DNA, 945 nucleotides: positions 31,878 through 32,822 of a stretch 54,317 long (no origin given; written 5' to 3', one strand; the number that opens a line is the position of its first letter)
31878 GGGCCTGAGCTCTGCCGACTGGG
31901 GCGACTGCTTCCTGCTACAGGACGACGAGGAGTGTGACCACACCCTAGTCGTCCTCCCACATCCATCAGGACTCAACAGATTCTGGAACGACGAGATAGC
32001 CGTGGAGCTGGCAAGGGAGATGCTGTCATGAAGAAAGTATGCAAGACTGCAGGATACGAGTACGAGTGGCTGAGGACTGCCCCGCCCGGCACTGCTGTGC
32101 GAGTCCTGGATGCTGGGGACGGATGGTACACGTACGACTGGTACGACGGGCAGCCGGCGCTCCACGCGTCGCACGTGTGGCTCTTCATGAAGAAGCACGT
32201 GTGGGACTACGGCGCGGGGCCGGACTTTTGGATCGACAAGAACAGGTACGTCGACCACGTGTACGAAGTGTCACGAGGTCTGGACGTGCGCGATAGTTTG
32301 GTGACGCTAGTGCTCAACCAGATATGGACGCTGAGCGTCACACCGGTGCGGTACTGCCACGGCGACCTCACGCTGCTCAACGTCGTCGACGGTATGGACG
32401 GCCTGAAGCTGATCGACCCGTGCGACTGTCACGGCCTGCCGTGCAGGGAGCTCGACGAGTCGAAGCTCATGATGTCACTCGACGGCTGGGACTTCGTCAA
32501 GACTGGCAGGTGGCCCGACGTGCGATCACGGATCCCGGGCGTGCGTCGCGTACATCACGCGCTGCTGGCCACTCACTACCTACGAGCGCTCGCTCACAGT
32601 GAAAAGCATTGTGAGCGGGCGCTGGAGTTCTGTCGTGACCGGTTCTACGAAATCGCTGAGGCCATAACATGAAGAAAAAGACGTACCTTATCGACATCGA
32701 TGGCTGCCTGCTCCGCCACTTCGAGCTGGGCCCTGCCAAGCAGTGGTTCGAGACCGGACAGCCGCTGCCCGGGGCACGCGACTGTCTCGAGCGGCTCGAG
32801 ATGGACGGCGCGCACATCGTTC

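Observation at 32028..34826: Phage-encoded nucleotide-sugar pathway (kinase, HAD phosphatase, nucleotidyltransferase) coupled to a GT-B-like transferase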

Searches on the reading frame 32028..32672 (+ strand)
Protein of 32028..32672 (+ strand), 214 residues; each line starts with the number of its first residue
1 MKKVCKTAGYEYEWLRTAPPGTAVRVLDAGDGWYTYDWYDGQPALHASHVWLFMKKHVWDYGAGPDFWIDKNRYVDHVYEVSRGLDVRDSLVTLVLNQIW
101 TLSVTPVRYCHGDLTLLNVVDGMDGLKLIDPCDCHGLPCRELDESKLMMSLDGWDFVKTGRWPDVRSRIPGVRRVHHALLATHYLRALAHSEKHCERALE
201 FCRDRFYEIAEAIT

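Call 3: search_protein_families(library=pfam, proteins=[window:32028-32672:+], max_evalue=0.1)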
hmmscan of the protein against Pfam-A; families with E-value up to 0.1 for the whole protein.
window:32028-32672:+ (214 aa): 0 families

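Call 4: search_protein_families(library=phrogs, proteins=[window:32028-32672:+], max_evalue=0.01)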
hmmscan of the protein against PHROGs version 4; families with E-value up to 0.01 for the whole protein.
window:32028-32672:+ (214 aa): 0 families

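Call 8: search_protein_families(library=ncbifam, proteins=[window:32028-32672:+], max_evalue=1)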
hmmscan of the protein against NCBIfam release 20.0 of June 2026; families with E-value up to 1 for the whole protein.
window:32028-32672:+ (214 aa): 0 families

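Call 11: search_solved_structures(query=window:32028-32672:+, max_evalue=10)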
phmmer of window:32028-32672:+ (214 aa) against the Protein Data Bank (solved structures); distinct sequences matched with E-value up to 10: 3.
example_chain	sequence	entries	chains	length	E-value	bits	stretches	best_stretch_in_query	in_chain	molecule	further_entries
8b6g_CA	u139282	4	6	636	0.68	12.3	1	132-191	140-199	Succinate dehydrogenase [ubiquinone] flavoprotein subunit, mitochondrial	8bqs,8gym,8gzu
8fk5_H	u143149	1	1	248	2.4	10.6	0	28-51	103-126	Immunoblobulin G1 Fab heavy chain variable region (Fragment)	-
4yaq_H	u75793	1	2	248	2.4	10.6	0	28-51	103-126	PG9_N100FY Fab heavy chain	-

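Call 42: search_solved_structures(query=A2, max_evalue=10, show_alignments=2)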
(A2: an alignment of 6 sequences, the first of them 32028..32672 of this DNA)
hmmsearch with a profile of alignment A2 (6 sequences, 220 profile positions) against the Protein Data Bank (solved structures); distinct sequences matched with E-value up to 10: 5.
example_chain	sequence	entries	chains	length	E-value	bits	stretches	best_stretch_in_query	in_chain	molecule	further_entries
3f7w_A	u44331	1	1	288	0.16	14.9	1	96-144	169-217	putative fructosamine-3-kinase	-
8k20_B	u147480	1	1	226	0.22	14.4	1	116-140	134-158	non-specific serine/threonine protein kinase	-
3nrx_A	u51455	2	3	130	0.27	14.1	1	61-117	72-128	Protein regulator of cytokinesis 1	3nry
6jhc_A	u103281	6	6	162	0.39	13.6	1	25-90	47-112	Hydroxynitrile lyase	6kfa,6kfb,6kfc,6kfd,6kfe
9x4g_B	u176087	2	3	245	1.1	12.1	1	116-140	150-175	non-specific serine/threonine protein kinase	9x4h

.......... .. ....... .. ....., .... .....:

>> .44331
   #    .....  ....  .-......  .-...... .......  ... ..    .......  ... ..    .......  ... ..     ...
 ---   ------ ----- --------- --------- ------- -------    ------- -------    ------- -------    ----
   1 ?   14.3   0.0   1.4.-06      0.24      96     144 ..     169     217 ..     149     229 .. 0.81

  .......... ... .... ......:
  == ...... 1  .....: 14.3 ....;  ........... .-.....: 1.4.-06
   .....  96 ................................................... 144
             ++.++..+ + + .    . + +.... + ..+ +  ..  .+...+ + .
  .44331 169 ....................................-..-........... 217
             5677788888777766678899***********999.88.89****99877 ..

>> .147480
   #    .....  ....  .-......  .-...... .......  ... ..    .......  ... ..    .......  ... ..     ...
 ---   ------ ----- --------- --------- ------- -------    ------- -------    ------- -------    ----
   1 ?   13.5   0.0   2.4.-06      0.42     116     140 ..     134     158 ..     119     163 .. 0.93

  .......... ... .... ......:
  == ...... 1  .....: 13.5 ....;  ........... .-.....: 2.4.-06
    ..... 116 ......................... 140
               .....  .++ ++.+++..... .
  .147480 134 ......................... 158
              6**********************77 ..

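Call 44: find_homologous_proteins(query=A2, max_evalue=0.001)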
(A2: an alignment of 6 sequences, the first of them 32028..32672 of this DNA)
Query A2 (6 sequences) (214 aa, profile of the alignment): 58 proteins with E <= 0.001 among 4886 candidates.
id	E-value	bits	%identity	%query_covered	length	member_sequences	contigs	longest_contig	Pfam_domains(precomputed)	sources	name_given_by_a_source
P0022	9.4e-86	305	35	94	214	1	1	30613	-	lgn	-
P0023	3.1e-84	300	32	95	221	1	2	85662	-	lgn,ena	-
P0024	4.9e-84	299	29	100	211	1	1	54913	-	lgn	-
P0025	8.5e-83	295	39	74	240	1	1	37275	-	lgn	-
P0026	1.5e-80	288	100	100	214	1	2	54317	-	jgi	jgi:hypothetical protein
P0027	5.0e-64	234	36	99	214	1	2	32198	-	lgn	-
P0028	2.4e-63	232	35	93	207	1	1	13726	-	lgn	-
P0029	2.8e-61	225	36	84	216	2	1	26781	-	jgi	jgi:hypothetical protein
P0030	6.0e-60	221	33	99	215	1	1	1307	-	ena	-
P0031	2.5e-59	219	38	89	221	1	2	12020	-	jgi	jgi:hypothetical protein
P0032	2.5e-59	219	35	100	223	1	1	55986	-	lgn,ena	-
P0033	2.9e-58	215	33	97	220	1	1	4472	-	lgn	-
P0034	1.8e-57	213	35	86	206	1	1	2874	-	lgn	-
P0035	7.0e-57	211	44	65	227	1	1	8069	-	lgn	-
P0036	2.2e-56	209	28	98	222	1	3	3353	-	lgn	-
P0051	5.3e-51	191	36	98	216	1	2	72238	-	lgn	-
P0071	1.4e-36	144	32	79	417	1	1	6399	PF03767.21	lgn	-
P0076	9.8e-29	119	28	95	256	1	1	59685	-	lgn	-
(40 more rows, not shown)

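Call 53: predict_structure(alignment_id=A5)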
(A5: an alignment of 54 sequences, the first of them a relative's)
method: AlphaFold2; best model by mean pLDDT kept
length: 214 residues; sequences in the alignment: 54
mean_pLDDT: 97.3   pTM: 0.93
mean pLDDT of the five models: 97.3, 97.2, 97.2, 97.1, 96.9
residues with pLDDT >= 90: 209; 70-90: 5; 50-70: 0; < 50: 0
segments of 3 or more residues with pLDDT < 50: none
pLDDT, mean of each block of 10 residues (from residue 1): 97 98 98 98 98 97 91 98 97 98 97 98 98 98 98 97 95 98 98 97 98 95
secondary structure, 60 per line:
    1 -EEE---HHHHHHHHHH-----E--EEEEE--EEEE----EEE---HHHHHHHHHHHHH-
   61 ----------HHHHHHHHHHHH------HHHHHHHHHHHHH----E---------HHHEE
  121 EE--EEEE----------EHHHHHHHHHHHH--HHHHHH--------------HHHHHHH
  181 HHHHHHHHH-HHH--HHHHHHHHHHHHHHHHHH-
elements in order: E2-4 H8-17 E26-30 E33-36 E41-43 H47-59 H71-82 H89-101 E119-122 E125-128 H140-151 H154-159 H174-189 H196-213

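Call 59: fold_search(model_id=the predicted structure, library=pdb)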
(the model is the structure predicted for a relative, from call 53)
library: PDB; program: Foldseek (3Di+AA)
matches with E <= 10: 526; with E <= 0.001: 4
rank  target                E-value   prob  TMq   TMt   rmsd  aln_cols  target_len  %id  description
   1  3f7w                  2.7e-04  1.00  0.62  0.48   7.0       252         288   17  Crystal structure of putative fructosamine-3-kinase (YP_290396.1) from THERMOBIFIDA FUSCA YX-ER1 at 1.85 A resolution (released 2008-11-25)
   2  3mes_A                3.4e-04  1.00  0.51  0.34   7.1       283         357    8  Crystal structure of choline kinase from Cryptosporidium parvum Iowa II, cgd3_2030 (released 2010-04-07)
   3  3mes_B                4.3e-04  1.00  0.51  0.34   7.2       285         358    9  Crystal structure of choline kinase from Cryptosporidium parvum Iowa II, cgd3_2030 (released 2010-04-07)
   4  4r7b_B                9.8e-04  1.00  0.63  0.49   6.7       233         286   12  Crystal structure of pneumococcal LicA in complex with choline (released 2015-08-12)
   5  9cxm_B                1.1e-03  1.00  0.55  0.43   7.0       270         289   14  Crystal structure of Human FN3K bound with ATP and DMF (released 2024-12-18)
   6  2qg7_A                1.2e-03  1.00  0.56  0.36   7.5       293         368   12  Plasmodium vivax ethanolamine kinase Pv091845 (released 2007-07-24)
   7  3dxq_A                1.8e-03  1.00  0.59  0.46   5.6       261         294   13  Crystal structure of choline/ethanolamine kinase family protein (NP_106042.1) from MESORHIZOBIUM LOTI at 2.55 A resolu (released 2008-08-05)
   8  3fi8                  1.8e-03  1.00  0.53  0.37   9.9       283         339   11  Crystal structure of choline kinase from Plasmodium Falciparum, PF14_0020 (released 2009-02-10)
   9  2qg7_D                1.9e-03  1.00  0.49  0.32   7.9       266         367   12  Plasmodium vivax ethanolamine kinase Pv091845 (released 2007-07-24)
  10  3dxq_B                2.2e-03  1.00  0.60  0.47   6.8       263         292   13  Crystal structure of choline/ethanolamine kinase family protein (NP_106042.1) from MESORHIZOBIUM LOTI at 2.55 A resolu (released 2008-08-05)
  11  8ue1                  2.2e-03  1.00  0.54  0.41   8.2       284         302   14  Crystal Structure of Human Fructosamine-3-kinase (FN3K) (released 2024-08-07)
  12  3jr1_A                2.5e-03  1.00  0.58  0.44   6.8       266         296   10  Crystal structure of Putative fructosamine-3-kinase (YP_719053.1) from HAEMOPHILUS SOMNUS 129PT at 2.32 A resolution (released 2009-09-15)
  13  9y9n                  2.5e-03  0.82  0.27  0.26  14.7       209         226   11  PLK4 in complex with Compound 25 ((R)-7-hydroxy-N-(3-(1-(2,2,2-trifluoroethyl)-1H-pyrazolo[4,3-c]pyridin-6-yl)-1H-pyrazo (released 2026-02-18)
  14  4ehg_A                2.5e-03  0.82  0.28  0.24  15.8       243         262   11  B-Raf Kinase Domain in Complex with an Aminopyridimine-based Inhibitor (released 2013-04-24)
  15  9cxn_B                2.7e-03  1.00  0.53  0.42   7.5       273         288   14  Crystal structure of Human FN3K bound with AMPPNP and DMF (released 2024-12-18)
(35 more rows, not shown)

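Call 71: search_protein_families(library=pfam, proteins=[P0071], max_evalue=0.1)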
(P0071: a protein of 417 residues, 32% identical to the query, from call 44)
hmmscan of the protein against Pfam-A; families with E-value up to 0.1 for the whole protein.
P0071 (417 aa): 2 families
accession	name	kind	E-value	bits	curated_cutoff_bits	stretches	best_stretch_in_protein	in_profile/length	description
PF03767.20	Acid_phosphat_B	-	9e-07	29.1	27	1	281-379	74-162/230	HAD superfamily, subfamily IIIB (Acid phosphatase)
PF25135.1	DUF7822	-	0.073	13.5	27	0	319-352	69-102/140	Domain of unknown function (DUF7822)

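Call 76: find_encoding_contigs(protein=P0051, flank=10000, max_places=1)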
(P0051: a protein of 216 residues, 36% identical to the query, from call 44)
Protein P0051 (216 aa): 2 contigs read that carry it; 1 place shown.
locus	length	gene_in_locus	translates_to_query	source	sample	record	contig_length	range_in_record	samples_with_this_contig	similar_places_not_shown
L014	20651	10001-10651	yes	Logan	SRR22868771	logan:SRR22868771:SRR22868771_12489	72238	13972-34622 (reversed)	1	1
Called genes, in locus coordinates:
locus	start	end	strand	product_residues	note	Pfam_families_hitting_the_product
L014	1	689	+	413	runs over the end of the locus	PF00145:DNA_methylase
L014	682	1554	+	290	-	PF00303:Thymidylat_synt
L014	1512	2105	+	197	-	-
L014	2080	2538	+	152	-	PF00383:dCMP_cyt_deam_1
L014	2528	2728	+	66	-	-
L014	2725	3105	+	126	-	-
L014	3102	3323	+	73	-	-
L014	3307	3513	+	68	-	-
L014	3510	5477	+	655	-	PF00476:DNA_pol_A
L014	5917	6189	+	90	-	-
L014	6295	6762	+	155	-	-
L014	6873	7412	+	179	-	-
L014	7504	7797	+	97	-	-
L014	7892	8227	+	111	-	-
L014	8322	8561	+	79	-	-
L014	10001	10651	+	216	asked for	-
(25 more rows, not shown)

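Call 77: find_encoding_contigs(protein=P0076, flank=10000, max_places=1)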
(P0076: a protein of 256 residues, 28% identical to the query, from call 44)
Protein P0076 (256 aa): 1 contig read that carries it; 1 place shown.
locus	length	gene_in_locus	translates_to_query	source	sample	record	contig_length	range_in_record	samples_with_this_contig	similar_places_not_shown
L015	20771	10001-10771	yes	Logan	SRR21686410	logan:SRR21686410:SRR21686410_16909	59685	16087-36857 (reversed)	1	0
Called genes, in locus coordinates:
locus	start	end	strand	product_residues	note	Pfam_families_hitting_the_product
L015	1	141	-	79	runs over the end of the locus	-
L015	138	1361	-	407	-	PF12705:PDDEXK_1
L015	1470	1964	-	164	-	PF01541:GIY-YIG, PF07460:NUMOD3 (faint)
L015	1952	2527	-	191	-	PF03167:UDG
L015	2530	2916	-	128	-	-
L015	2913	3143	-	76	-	-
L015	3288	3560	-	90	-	-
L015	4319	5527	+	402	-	PF19474:DUF6011 (weak)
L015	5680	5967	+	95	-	-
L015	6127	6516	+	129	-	-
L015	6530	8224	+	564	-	-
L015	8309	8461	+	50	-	-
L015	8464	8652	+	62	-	-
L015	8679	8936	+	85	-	-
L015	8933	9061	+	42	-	-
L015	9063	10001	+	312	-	PF13641:Glyco_tranf_2_3 (weak), PF00535:Glycos_transf_2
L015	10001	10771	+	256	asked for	-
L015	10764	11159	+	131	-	-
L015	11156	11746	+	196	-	PF12804:NTP_transf_3 (weak)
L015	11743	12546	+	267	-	-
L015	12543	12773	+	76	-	-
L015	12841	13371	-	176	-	PF04488:Gly_transf_sug (weak)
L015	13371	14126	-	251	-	-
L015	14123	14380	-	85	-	-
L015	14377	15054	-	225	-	-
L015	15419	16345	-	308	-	-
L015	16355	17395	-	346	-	-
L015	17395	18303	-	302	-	-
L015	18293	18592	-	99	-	-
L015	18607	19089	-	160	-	-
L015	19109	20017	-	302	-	-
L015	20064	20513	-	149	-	-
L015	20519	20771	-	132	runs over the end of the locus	-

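Call 85: search_dna_similar(query=window:32028-32672:+, collection=phages, mode=protein, max_evalue=0.1, max_rows=20)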
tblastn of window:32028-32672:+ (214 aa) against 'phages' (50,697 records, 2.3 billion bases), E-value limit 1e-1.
No match.

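Call 113: find_encoding_contigs(protein=P0071, flank=10000, max_places=3)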
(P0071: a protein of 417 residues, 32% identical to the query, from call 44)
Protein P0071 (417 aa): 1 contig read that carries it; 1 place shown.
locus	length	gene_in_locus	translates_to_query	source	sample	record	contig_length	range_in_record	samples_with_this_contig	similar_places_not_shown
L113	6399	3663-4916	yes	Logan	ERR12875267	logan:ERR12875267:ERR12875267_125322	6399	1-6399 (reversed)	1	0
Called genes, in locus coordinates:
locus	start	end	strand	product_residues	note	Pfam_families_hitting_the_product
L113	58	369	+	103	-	-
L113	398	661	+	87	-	-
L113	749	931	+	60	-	-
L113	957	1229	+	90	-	-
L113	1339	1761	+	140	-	-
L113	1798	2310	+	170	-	-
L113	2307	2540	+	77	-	-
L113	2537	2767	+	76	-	-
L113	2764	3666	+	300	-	PF14743:DNA_ligase_OB_2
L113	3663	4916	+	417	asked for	PF03767:Acid_phosphat_B (weak)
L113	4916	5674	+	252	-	PF00483:NTP_transferase (faint), PF12804:NTP_transf_3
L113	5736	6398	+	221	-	?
